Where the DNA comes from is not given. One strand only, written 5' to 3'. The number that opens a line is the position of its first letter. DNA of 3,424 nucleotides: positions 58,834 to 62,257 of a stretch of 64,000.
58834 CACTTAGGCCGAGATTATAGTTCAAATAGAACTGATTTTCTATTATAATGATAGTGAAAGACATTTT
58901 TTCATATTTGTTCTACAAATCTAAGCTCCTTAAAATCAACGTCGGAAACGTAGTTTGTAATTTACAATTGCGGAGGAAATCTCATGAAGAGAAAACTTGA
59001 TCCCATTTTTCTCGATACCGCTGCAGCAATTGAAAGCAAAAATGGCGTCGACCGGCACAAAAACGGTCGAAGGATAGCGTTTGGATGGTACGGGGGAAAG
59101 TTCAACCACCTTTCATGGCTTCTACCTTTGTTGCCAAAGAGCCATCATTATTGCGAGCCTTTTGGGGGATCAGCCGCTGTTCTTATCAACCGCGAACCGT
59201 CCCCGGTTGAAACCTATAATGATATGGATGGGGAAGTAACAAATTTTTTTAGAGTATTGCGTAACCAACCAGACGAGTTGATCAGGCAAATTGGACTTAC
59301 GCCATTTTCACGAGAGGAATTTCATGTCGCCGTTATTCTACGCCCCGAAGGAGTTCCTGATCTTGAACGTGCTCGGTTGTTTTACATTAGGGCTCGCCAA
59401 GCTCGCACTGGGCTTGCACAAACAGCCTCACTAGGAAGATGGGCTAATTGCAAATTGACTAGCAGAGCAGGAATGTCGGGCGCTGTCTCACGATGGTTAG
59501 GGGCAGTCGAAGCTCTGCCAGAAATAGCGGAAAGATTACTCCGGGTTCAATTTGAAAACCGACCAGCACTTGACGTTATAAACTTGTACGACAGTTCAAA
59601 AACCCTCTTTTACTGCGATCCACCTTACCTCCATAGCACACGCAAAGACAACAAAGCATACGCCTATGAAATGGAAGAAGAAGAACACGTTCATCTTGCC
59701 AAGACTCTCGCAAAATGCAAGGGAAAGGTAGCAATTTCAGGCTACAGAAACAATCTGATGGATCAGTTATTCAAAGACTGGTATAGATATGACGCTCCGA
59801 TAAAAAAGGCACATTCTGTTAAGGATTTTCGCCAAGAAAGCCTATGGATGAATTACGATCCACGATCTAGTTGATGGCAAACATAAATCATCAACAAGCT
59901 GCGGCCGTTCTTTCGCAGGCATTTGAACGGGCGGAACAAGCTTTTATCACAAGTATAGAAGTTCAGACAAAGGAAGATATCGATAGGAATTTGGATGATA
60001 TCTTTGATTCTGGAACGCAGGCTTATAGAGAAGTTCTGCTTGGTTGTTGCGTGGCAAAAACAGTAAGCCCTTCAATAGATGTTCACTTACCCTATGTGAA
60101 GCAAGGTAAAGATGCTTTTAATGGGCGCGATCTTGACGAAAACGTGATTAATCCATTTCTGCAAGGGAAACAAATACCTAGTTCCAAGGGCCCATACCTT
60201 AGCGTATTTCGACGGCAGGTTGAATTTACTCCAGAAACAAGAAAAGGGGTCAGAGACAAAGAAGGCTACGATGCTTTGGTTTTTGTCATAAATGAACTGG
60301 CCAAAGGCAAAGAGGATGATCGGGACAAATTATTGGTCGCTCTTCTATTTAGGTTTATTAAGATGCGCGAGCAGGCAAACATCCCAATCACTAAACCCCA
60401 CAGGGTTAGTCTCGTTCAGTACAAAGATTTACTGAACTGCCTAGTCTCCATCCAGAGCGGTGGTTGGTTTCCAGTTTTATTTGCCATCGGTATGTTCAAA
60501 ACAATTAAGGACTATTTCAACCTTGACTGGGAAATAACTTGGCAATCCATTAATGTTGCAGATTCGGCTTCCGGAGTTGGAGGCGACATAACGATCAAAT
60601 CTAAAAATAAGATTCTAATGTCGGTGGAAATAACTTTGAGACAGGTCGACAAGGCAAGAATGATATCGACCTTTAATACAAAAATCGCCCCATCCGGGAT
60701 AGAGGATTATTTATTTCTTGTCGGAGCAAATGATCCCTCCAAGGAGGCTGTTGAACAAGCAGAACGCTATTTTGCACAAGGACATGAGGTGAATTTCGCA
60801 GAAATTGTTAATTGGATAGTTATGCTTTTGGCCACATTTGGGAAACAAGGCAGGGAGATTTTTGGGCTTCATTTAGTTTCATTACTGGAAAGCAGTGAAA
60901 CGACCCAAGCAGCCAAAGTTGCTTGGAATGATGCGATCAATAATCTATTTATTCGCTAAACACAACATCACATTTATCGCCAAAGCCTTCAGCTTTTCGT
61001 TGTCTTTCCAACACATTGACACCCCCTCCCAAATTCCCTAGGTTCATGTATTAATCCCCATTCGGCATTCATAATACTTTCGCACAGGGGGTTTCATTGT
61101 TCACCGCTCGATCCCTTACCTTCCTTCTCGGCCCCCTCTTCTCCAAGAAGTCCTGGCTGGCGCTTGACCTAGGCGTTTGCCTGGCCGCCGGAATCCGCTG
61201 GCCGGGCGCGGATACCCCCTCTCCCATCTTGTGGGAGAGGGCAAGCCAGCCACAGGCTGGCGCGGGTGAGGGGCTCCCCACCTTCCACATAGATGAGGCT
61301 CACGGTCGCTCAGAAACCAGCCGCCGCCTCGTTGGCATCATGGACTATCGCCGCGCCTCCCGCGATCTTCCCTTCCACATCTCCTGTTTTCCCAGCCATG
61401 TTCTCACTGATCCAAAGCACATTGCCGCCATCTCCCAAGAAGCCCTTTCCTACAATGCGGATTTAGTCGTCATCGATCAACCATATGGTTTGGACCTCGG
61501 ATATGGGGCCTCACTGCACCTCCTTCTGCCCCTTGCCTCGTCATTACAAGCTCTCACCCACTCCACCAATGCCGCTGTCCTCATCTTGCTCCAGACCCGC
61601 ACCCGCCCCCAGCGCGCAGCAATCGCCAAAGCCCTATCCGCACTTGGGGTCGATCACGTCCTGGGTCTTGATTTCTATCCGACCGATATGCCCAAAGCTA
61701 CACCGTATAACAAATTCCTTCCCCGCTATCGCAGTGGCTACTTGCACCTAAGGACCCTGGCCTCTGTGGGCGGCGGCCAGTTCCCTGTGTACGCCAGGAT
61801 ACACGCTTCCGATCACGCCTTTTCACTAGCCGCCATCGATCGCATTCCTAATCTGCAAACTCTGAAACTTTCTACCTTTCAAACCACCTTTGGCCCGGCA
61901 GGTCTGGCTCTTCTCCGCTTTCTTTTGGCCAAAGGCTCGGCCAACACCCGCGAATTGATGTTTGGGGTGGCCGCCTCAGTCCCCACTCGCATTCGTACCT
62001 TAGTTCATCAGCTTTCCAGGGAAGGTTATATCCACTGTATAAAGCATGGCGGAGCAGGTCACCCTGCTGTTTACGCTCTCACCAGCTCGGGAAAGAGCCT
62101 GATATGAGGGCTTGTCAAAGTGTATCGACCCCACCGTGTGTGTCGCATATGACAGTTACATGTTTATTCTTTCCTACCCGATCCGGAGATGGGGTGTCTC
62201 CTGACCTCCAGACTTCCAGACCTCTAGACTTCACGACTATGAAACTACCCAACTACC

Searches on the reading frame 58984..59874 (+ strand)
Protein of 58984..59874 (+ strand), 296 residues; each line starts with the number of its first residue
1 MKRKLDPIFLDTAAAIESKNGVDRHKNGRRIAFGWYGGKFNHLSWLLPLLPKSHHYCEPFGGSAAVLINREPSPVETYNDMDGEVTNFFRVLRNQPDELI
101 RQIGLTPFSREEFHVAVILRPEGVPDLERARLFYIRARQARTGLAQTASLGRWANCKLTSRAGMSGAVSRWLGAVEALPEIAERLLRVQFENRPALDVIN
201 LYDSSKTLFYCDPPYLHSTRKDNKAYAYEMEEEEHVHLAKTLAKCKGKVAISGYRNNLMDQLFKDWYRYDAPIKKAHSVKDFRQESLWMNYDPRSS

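Call 96: search_protein_families(library=pfam, proteins=[window:58984-59874:+], max_evalue=0.01)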
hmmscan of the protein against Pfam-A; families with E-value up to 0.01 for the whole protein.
window:58984-59874:+ (296 aa): 1 family
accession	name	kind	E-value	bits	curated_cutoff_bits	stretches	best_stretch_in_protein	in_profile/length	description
PF02086.21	MethyltransfD12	-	1.3e-23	84.5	22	1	35-281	1-249/253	D12 class N6 adenine-specific DNA methyltransferase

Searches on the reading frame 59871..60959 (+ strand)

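Call 96: search_protein_families(library=pfam, proteins=[window:59871-60959:+], max_evalue=0.01)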
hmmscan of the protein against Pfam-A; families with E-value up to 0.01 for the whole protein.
window:59871-60959:+ (362 aa): 1 family
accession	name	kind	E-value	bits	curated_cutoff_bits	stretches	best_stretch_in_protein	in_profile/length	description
PF09566.16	RE_SacI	-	6.3e-10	39.9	19.3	1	3-286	3-276/276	SacI restriction endonuclease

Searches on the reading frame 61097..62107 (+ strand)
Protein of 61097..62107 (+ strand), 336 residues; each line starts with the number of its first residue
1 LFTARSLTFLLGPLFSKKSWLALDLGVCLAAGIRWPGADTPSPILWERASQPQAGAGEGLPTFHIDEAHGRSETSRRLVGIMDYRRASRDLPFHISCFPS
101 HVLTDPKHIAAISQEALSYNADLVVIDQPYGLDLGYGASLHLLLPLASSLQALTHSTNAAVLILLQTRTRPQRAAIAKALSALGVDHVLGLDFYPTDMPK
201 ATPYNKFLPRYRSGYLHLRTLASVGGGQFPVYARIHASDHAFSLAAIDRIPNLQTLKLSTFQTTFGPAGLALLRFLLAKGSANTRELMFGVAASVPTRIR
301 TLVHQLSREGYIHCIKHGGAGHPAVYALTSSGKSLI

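Call 96: search_protein_families(library=pfam, proteins=[window:61097-62107:+], max_evalue=0.01)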
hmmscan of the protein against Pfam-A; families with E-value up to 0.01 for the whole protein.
window:61097-62107:+ (336 aa): 1 family
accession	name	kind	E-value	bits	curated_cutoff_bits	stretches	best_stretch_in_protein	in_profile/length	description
PF13481.12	AAA_25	-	6.1e-05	23.2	27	1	4-128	32-151/195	AAA domain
